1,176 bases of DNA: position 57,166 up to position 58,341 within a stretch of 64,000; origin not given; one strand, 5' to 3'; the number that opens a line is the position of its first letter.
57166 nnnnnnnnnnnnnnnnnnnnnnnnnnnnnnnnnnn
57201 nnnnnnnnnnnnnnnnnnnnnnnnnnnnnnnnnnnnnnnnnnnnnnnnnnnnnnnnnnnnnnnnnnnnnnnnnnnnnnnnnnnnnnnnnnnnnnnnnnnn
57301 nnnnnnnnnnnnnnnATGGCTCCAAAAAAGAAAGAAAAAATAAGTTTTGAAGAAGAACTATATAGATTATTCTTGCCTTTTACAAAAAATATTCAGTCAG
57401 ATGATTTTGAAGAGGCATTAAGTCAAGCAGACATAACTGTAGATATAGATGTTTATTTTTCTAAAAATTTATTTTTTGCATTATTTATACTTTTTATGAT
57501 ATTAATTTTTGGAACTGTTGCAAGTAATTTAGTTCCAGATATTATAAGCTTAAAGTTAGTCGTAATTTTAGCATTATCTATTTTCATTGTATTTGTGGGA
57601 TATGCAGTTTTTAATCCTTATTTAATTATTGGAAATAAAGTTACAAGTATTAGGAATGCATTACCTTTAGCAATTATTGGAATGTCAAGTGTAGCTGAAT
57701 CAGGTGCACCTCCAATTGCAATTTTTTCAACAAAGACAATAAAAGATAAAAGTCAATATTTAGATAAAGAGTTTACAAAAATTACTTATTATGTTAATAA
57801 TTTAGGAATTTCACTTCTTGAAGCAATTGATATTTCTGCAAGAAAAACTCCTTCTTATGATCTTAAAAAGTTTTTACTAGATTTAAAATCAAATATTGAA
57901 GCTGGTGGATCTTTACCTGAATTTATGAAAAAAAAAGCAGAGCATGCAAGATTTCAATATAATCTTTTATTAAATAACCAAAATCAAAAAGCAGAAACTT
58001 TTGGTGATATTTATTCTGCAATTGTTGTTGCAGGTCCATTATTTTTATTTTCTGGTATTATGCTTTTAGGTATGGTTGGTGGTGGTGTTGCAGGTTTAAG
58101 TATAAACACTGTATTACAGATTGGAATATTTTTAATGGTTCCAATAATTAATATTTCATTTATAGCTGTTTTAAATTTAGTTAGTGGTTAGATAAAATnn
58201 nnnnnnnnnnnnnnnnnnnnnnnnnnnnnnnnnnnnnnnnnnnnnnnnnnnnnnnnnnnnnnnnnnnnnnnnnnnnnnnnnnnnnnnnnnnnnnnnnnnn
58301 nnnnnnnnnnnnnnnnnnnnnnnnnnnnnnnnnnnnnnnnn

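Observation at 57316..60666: Compact type IV pilus-like locus: two single-domain TadB/TadC-like platform genes plus three tandem Cys-rich pilin paralogues, with no ATPase or peptidase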

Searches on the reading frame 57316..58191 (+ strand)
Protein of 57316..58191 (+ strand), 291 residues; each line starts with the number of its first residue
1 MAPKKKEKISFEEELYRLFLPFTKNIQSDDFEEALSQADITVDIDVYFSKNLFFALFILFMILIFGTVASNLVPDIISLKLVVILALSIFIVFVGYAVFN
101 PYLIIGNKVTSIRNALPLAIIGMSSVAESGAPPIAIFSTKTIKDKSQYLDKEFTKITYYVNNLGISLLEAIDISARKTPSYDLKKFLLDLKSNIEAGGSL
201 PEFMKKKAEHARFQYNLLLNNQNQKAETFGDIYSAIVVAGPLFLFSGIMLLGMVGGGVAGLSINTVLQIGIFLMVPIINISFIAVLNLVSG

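Call 3: search_protein_families(library=pfam, proteins=[window:57316-58191:+], max_evalue=1)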
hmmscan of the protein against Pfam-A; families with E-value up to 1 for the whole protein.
window:57316-58191:+ (291 aa): 3 families
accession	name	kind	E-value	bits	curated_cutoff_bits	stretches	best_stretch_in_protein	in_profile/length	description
PF00482.28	T2SSF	-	1.1e-09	38.7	25.2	1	123-245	5-122/125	Type II secretion system (T2SS), protein F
PF12323.14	HTH_OrfB_IS605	-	0.097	12.6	21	1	202-225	18-41/47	Helix-turn-helix domain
PF07332.16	Phage_holin_3_6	-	0.6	10.6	28.4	0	221-280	25-80/116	Putative Actinobacterial Holin-X, holin superfamily III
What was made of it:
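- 57316..58191 (+): Platform gene 1 (291 aa). Single T2SSF domain, equivalent to the N-terminal half of FlaJ/UpsF-type platform proteins. Pfam T2SSF E 1.1e-9, residues 123-245 (call 3).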

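Call 34: search_protein_families(library=ncbifam, proteins=[window:57316-58191:+], max_evalue=0.1)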
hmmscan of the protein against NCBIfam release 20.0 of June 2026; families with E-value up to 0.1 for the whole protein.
window:57316-58191:+ (291 aa): 4 families
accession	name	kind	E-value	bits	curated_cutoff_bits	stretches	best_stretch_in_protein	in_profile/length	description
NF004704.2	PRK06041.1-2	equivalog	9.2e-21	74.1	550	1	40-280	6-240/555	archaellar assembly protein ArlJ/FlaJ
NF004705.1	PRK06041.1-3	equivalog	4.7e-11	42.3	400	1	123-278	14-163/465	archaellar assembly protein ArlJ/FlaJ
NF004703.2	PRK06041.1-1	equivalog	1.8e-05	23.3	570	1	114-275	38-194/525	archaellar assembly protein ArlJ/FlaJ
NF046075.1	UpsF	equivalog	0.049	12.4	400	1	47-249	29-222/484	membrane pilin protein UpsF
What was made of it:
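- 57316..58191 (+): NCBIfam ArlJ/FlaJ and UpsF models are matched only over their N-terminal halves: profile 6-240/555, 14-163/465, 38-194/525 and 29-222/484 (call 34).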

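Call 43: search_solved_structures(query=window:57316-58191:+, max_evalue=1)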
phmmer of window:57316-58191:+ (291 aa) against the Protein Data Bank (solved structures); distinct sequences matched with E-value up to 1: 3.
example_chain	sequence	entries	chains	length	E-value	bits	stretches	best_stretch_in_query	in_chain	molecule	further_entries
2whn_A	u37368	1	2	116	0.16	14.5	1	162-219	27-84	PILUS ASSEMBLY PROTEIN PILC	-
6xf1_B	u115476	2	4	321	0.65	12.5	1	80-146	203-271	FH1/FH2 domain-containing protein 1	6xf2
3dad_A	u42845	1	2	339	0.68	12.4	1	80-146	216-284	FH1/FH2 domain-containing protein 1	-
